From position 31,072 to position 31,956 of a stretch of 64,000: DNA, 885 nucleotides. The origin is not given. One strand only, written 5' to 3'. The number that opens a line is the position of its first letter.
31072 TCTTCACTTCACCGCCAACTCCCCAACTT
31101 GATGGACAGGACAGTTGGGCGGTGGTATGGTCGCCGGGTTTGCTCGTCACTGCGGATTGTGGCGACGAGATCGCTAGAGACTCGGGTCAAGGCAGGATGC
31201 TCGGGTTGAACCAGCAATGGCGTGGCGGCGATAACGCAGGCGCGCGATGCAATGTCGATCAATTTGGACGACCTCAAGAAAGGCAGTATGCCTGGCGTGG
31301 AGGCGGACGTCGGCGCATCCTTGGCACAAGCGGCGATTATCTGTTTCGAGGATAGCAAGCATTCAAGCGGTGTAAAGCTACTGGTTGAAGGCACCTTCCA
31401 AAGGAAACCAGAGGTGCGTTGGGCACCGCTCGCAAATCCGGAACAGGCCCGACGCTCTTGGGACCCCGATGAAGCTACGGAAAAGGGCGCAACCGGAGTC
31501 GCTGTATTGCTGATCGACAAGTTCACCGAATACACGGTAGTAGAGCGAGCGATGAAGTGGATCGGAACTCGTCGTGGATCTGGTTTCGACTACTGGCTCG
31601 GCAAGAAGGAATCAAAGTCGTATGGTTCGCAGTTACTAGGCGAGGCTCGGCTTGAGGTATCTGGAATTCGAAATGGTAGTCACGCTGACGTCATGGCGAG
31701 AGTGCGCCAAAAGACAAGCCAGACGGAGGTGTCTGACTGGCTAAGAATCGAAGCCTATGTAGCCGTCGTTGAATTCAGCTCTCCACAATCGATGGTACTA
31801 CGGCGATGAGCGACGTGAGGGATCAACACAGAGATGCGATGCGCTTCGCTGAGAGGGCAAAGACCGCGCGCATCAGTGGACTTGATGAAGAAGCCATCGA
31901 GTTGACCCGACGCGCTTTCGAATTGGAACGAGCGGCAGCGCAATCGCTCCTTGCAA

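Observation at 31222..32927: Translationally coupled two-gene islet of unknown function (possible nuclease-like protein plus a 373-aa partner)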

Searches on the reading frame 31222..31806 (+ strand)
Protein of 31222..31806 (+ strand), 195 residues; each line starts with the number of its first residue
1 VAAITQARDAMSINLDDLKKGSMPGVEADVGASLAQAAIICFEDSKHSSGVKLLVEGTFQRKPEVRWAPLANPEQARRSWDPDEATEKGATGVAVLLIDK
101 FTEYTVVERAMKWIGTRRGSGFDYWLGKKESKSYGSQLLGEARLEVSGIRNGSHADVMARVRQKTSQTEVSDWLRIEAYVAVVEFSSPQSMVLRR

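Call 4: search_protein_families(library=pfam, proteins=[window:31222-31806:+], max_evalue=1)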
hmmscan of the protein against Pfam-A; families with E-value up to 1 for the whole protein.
window:31222-31806:+ (195 aa): 0 families

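Call 5: search_protein_families(library=padloc, proteins=[window:31222-31806:+], max_evalue=1)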
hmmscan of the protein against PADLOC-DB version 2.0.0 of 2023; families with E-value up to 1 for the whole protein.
window:31222-31806:+ (195 aa): 0 families

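Call 6: search_protein_families(library=ncbifam, proteins=[window:31222-31806:+], max_evalue=10)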
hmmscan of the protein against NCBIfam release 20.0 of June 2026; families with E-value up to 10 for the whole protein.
window:31222-31806:+ (195 aa): 0 families

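Call 7: search_protein_families(library=phrogs, proteins=[window:31222-31806:+], max_evalue=10)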
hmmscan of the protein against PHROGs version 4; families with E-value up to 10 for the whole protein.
window:31222-31806:+ (195 aa): 0 families

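Call 8: search_solved_structures(query=window:31222-31806:+, max_evalue=10)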
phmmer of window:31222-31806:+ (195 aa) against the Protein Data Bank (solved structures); distinct sequences matched with E-value up to 10: 18.
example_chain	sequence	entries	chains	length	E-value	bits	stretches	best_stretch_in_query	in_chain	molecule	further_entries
1qfw_H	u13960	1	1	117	0.046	17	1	90-130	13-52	ANTIBODY (ANTI ALPHA SUBUNIT) (HEAVY CHAIN)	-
7fci_H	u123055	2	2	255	0.19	15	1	90-179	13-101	Fab Heavy chain | YN69083 Fab Heavy chain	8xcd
8txu_E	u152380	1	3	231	0.22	14.8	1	90-149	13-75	Fab 3864-10 Heavy Chain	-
9yxd_D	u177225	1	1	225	0.3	14.3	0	90-129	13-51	Fab heavy chain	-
7m8j_H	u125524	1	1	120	0.35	14.1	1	90-128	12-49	CM25 Fab - Heavy Chain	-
8kdd_H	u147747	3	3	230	0.75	13.1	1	90-155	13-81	Fab170 heavy chain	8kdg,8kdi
5h2b_A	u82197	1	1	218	0.78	13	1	90-137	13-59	G196 antibody Heavy chain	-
8be1_A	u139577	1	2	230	0.81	12.9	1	87-145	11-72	Antibody heavy chain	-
9m72_A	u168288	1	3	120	0.88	12.8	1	92-159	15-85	Heavy chain of 4E2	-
8sgi_H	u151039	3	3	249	1.1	12.5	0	87-128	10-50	Fab heavy chain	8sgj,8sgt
9g6q_H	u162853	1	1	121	1.1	12.5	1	87-147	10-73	scFv-IP11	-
5t1d_H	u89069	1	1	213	1.1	12.5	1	91-155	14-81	E1D1 IgG2a heavy chain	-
1mrc_H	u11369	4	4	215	1.1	12.5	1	90-147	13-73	IGG2B-KAPPA JEL103 FAB (HEAVY CHAIN)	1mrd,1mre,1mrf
1a6u_H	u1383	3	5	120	1.2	12.4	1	90-137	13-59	B1-8 FV (HEAVY CHAIN)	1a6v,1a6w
4a6y_H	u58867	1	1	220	1.7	11.9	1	87-136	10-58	ANTIBODY BBE6.12H3 HEAVY CHAIN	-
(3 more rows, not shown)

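Call 10: find_homologous_proteins(query=window:31222-31806:+, max_evalue=0.001)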
Query window:31222-31806:+ (195 aa): 248 proteins with E <= 0.001 among 487 candidates; the best 120 are listed.
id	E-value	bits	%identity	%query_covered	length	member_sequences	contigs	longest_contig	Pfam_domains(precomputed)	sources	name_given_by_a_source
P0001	3.0e-116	404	100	95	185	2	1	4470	-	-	-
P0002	1.9e-106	372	88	97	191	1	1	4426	-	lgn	-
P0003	5.3e-103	361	88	95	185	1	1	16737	-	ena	-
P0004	7.1e-101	354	87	95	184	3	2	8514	-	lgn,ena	-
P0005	2.7e-83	296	87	80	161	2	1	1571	-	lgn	-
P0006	1.9e-74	268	69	95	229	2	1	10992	-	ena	-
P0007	2.0e-71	258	62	94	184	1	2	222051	-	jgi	jgi:hypothetical protein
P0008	3.9e-71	257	67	93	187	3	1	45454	-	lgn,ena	-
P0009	5.5e-71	256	66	95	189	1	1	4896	-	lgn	-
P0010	1.3e-70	255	68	94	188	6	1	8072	-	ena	-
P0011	4.5e-70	253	66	95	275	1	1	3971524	-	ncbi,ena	-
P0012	4.1e-68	247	63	94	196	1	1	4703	-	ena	-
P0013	6.1e-68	246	64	94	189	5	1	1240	-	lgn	-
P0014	7.7e-65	236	65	94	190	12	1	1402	-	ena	-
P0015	1.3e-64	236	59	94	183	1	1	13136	-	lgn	-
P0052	1.2e-34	138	44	92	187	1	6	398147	-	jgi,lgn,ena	jgi:hypothetical protein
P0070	1.3e-31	128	42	94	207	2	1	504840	-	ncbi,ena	-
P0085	3.5e-30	123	41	94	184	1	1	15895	-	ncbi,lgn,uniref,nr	ncbi:hypothetical protein N836_21295 [Leptolyngbya sp. Heron Island J]|uniref:hypothetical protein n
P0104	6.5e-29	119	40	92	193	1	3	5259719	-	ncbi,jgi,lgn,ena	jgi:hypothetical protein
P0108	1.4e-28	118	40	92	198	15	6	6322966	-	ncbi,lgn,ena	-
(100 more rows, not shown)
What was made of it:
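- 31252..31809 (+): G1: a 185-aa protein of a new family with a PD-(D/E)xK-like fold, and the putative nuclease or toxic effector. The longest ORF starts at the GTG at 31222. The 185-aa form is in the database (call 10).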

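Call 13: find_encoding_contigs(protein=P0104, flank=8000, max_places=2)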
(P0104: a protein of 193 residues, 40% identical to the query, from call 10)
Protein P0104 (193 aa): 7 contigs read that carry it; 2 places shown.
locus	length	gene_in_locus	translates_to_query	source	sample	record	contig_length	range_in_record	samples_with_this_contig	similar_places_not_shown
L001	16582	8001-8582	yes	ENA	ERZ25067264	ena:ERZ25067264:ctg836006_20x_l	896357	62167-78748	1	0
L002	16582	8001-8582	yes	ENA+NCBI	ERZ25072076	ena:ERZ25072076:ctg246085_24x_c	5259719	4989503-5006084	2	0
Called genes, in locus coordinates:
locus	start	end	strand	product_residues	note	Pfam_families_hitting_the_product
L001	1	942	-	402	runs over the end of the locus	PF00291:PALP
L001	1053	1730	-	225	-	PF00697:PRAI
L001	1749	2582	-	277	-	PF00218:IGPS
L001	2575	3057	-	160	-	PF10049:DUF2283 (weak)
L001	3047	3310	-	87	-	-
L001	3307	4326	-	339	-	PF02885:Glycos_trans_3N, PF00591:Glycos_transf_3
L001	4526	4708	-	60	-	-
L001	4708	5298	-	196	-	PF00117:GATase, PF07722:Peptidase_C26 (weak)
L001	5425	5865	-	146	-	PF00903:Glyoxalase, PF13669:Glyoxalase_4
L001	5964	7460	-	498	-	PF04715:, PF00425:Chorismate_bind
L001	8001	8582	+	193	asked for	-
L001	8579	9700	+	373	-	-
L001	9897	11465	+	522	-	PF01565:FAD_binding_4, PF02913:FAD-oxidase_C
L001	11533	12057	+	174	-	-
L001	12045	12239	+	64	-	-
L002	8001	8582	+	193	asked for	-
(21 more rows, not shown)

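Call 14: find_encoding_contigs(protein=P0108, flank=8000, max_places=2)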
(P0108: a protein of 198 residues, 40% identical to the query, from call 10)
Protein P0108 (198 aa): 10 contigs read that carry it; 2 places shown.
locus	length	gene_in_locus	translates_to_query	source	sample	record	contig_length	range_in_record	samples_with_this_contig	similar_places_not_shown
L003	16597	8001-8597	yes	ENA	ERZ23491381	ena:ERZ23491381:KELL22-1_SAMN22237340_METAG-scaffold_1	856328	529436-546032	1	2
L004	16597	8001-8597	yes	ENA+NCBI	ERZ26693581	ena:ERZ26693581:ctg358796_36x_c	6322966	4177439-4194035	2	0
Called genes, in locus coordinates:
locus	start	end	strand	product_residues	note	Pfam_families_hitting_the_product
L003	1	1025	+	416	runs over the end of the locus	PF06689:zf-C4_ClpX, PF01078:Mg_chelatase (faint), PF05496:RuvB_N (weak), PF00004:AAA, PF07724:AAA_2, PF07728:AAA_5 (weak), PF10431:ClpB_D2-small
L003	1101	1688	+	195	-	PF03193:RsgA_GTPase (faint), PF01926:MMR_HSR1, PF02421:FeoB_N, PF00350:Dynamin_N (faint)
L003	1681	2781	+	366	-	PF01168:Ala_racemase_N, PF14031:D-ser_dehydrat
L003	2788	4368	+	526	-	PF00389:2-Hacid_dh, PF02826:2-Hacid_dh_C, PF19304:PGDH_inter, PF01842:ACT (weak)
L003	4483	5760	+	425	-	PF00709:Adenylsucc_synt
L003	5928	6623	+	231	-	PF13302:Acetyltransf_3, PF00583:Acetyltransf_1 (weak)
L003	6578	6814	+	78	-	-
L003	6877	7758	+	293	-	-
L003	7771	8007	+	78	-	-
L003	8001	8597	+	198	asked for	-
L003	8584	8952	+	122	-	-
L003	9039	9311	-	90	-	PF12441:CopG_antitoxin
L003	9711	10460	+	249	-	PF01261:AP_endonuc_2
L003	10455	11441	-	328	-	PF08240:ADH_N, PF00107:ADH_zinc_N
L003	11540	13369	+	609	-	PF20695:UbiD_N, PF01977:UbiD, PF20696:UbiD_C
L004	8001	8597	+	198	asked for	-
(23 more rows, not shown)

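Call 15: find_encoding_contigs(protein=P0070, flank=8000, max_places=2)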
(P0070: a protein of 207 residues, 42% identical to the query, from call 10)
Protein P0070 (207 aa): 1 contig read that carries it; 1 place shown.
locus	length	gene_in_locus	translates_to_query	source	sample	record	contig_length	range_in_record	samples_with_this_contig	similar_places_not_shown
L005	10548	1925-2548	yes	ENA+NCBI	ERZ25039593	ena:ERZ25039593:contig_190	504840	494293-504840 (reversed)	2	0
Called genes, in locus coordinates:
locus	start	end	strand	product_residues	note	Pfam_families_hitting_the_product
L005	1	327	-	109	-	?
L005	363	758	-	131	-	-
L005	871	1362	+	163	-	PF02265:S1-P1_nuclease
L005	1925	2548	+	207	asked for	-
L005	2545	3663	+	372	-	-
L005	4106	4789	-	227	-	PF12770:CHAT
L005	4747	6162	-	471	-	-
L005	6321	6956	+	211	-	-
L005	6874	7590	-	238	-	PF07719:TPR_2 (faint), PF24885:TPR_NPHP3, PF07721:TPR_4 (faint), PF13374:TPR_10, PF13424:TPR_12, PF00515:TPR_1 (faint), PF13374:TPR_10, PF13424:TPR_12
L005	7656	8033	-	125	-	-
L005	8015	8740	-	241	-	-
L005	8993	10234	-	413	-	PF12770:CHAT, PF17820:PDZ_6 (weak)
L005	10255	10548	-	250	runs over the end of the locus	-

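Call 21: find_encoding_contigs(protein=P0085, flank=7000, max_places=1)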
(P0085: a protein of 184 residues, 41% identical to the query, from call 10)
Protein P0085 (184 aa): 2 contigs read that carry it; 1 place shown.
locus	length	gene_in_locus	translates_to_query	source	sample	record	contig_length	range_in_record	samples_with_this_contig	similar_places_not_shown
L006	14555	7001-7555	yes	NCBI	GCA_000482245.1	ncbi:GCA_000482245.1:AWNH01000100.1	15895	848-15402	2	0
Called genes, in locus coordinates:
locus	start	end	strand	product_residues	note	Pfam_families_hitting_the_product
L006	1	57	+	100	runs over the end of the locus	PF09907:HigB_toxin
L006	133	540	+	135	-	PF01381:HTH_3 (weak)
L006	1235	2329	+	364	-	PF03976:PPK2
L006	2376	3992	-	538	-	PF02366:PMT (weak), PF13231:PMT_2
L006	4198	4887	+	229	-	-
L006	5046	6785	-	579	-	PF00753:Lactamase_B, PF19583:ODP, PF00258:Flavodoxin_1, PF01613:Flavin_Reduct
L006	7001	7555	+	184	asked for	-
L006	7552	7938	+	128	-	-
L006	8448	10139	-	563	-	-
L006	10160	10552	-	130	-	-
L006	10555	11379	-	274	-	PF03787:RAMPs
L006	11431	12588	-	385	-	PF09700:Cas_Cmr3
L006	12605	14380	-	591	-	PF12469:Cmr2_N, PF22335:Cas10-Cmr2_palm2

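Call 22: find_encoding_contigs(protein=P0052, flank=7000, max_places=2)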
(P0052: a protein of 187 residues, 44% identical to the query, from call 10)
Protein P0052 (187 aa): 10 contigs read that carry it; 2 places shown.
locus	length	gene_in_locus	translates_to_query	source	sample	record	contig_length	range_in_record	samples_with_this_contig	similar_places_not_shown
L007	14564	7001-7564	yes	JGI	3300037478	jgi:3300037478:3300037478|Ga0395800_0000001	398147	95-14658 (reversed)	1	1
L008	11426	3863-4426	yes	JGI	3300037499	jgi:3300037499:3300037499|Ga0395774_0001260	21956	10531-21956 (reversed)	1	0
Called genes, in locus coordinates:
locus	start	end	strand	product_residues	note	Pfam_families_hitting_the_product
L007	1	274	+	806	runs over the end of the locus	PF02369:Big_1 (faint), PF24107:DUF7382 (faint), PF13620:CarboxypepD_reg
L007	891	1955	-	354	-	PF07238:PilZ (weak)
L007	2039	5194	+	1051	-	PF13491:FtsK_4TM, PF17854:FtsK_alpha, PF01580:FtsK_SpoIIIE, PF09397:FtsK_gamma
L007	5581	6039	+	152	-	PF00589:Phage_integrase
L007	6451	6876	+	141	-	-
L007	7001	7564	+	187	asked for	-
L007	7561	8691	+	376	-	-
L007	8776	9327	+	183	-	-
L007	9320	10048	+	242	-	-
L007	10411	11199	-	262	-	PF04986:Y2_Tnp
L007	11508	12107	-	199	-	PF00589:Phage_integrase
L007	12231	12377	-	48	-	PF13495:Phage_int_SAM_4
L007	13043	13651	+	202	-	-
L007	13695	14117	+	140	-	-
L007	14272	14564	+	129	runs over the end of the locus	?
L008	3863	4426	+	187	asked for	-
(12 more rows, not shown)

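Call 24: predict_structure(alignment_id=A1)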
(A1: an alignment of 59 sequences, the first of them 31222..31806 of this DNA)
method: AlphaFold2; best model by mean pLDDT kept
length: 195 residues; sequences in the alignment: 59
mean_pLDDT: 92.4   pTM: 0.89
mean pLDDT of the five models: 92.4, 92.0, 91.8, 91.6, 91.1
residues with pLDDT >= 90: 161; 70-90: 17; 50-70: 17; < 50: 0
segments of 3 or more residues with pLDDT < 50: none
pLDDT, mean of each block of 10 residues (from residue 1): 61 97 93 98 98 98 98 97 98 98 95 76 94 66 98 98 97 95 99 98
secondary structure, 60 per line:
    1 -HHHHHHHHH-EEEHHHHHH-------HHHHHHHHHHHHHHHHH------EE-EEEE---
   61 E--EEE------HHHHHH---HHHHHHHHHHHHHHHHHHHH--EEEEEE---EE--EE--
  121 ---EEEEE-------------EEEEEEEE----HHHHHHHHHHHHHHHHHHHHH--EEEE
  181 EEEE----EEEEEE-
elements in order: H2-10 E12-14 H15-20 H28-44 E54-57 E64-66 H73-78 H82-101 E104-109 E124-128 E142-149 H154-174 E177-184 E189-194
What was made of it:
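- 31252..31809 (+): AF2 pLDDT is 92.4 with alpha-beta-beta-beta-alpha-beta order (call 24).
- On PD-(D/E)xK / restriction-endonuclease-like fold superfamily (G1): The secondary-structure order of a confident model fits (call 24).
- Its core runs helix 82-101, strands 104-109, 124-128 and 142-149, helix 154-174, then strand 177-184 (call 24).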

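Call 27: fold_search(model_id=the predicted structure, library=pdb)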
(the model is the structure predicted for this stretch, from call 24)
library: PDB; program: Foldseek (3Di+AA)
matches with E <= 10: 426; with E <= 0.001: 0
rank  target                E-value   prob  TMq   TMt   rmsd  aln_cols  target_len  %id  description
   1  7zrz_CP1              1.9e-02  0.57  0.31  0.28  12.3       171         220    9  Structure of the human tRNA splicing endonuclease defines substrate recognition (released 2023-05-17)
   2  1a79_A                2.3e-02  0.87  0.34  0.38   7.0       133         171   14  CRYSTAL STRUCTURE OF THE TRNA SPLICING ENDONUCLEASE FROM METHANOCOCCUS JANNASCHII (released 1999-06-01)
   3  3iey_B                3.2e-02  0.66  0.28  0.33   6.5       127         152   10  Crystal Structure of the functional Nanoarchaeum equitans tRNA splicing endonuclease (released 2009-09-01)
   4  3if0                  3.6e-02  0.57  0.26  0.32   6.8       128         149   11  Crystal Structure of the Nanoarchaeum equitans tRNA splicing endonuclease structural subunit (released 2009-08-18)
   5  2cv8_B                1.2e-01  0.41  0.34  0.36   8.4       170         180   12  Crystal structure of tRNA-intron endonuclease from Sulfolobus tokodaii (released 2005-12-01)
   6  8hmy_C                1.2e-01  0.18  0.28  0.20  16.7       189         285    7  Cryo-EM structure of the human pre-catalytic TSEN/pre-tRNA complex (released 2023-04-19)
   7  8a4c_C                1.5e-01  0.13  0.23  0.23  13.1       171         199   10  Structure of human Rep15:Rab3B complex. (released 2022-08-10)
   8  8a4c_A                1.6e-01  0.12  0.22  0.21  13.5       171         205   12  Structure of human Rep15:Rab3B complex. (released 2022-08-10)
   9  8hmy_D                1.7e-01  0.21  0.26  0.36   8.8       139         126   15  Cryo-EM structure of the human pre-catalytic TSEN/pre-tRNA complex (released 2023-04-19)
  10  7esz_C                2.3e-01  0.25  0.28  0.10  10.5       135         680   10  Crystal structure of the complex formed by Wolbachia cytoplasmic incompatibility factors CinA and CinB with Mn2+ from  (released 2021-11-10)
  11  7uxa_B                2.3e-01  0.21  0.26  0.37   8.5       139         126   14  Human tRNA Splicing Endonuclease Complex bound to pre-tRNA-ARG (released 2023-02-08)
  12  9iab_B                2.3e-01  0.20  0.29  0.23   9.3       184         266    9  Structure of the Argonaute-associated Cas4 family protein 1 (ACE1) from Chroococcidiopsis thermalis (CtACE1) (released 2025-04-23)
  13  9iab_A                2.4e-01  0.20  0.30  0.24   8.8       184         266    8  Structure of the Argonaute-associated Cas4 family protein 1 (ACE1) from Chroococcidiopsis thermalis (CtACE1) (released 2025-04-23)
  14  9qcc_M                2.9e-01  0.66  0.38  0.20   4.4       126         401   12  Activated XauSPARDA filament assembly with bound dsDNA substrate (released 2025-12-17)
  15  7ewz_B                3.3e-01  0.25  0.22  0.25   6.2        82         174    7  Crystal structure of Ebinur Lake virus cap snatching endonuclease (D92A mutant) (released 2022-01-26)
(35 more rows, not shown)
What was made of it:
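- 42 of the top 50 PDB fold hits are REase-fold proteins (call 27): tRNA splicing endonuclease, ACE1/Cas4, the SPARDA nuclease, CinB, cap-snatching endonucleases, Rai1, RecU and Hjc.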

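Call 29: search_solved_structures(query=A1, max_evalue=10)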
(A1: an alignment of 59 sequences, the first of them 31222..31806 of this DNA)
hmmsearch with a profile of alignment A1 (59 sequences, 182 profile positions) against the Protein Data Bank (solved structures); distinct sequences matched with E-value up to 10: 0.
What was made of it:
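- On PD-(D/E)xK / restriction-endonuclease-like fold superfamily (G1): The family profile against PDB sequences gives 0 hits (call 29).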

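Call 30: search_protein_families(library=pfam, alignment_id=A1, max_evalue=1)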
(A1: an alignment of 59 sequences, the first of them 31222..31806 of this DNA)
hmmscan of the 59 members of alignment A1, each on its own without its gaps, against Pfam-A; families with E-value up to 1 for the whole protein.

A. member 1, window:31222-31806:+ (195 aa): 0 families

B. families by the number of members that match (of 59 scanned): 15 families
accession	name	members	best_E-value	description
PF25205.1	DUF7835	2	0.024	Domain of unknown function (DUF7835)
PF08400.16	phage_tail_N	1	0.0073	Prophage tail fibre N-terminal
PF22022.2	Phage_int_M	1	0.02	Phage integrase central domain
PF01177.27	Asp_Glu_race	1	0.035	Asp/Glu/Hydantoin racemase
PF24585.1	YunG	1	0.04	YunG protein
PF03491.18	5HT_transport_N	1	0.087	Serotonin (5-HT) neurotransmitter transporter, N-terminus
PF11410.13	Antifungal_pept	1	0.089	Antifungal peptide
PF02310.24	B12-binding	1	0.11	B12 binding domain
PF22379.2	MCM10_OB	1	0.11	MCM10 OB-fold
PF18914.6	DUF5666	1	0.13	Domain of unknown function (DUF5666)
PF05778.17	Apo-CIII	1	0.14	Apolipoprotein CIII (Apo-CIII)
PF03835.21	Rad4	1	0.18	Rad4 transglutaminase-like domain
PF05406.20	WGR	1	0.2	WGR domain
PF07372.17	DUF1491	1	0.21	Protein of unknown function (DUF1491)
PF01353.27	GFP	1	0.23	Green fluorescent protein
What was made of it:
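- On PD-(D/E)xK / restriction-endonuclease-like fold superfamily (G1): None of 59 family members hits a nuclease family (call 30).
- Tried and rejected: Only noise came back (call 30).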
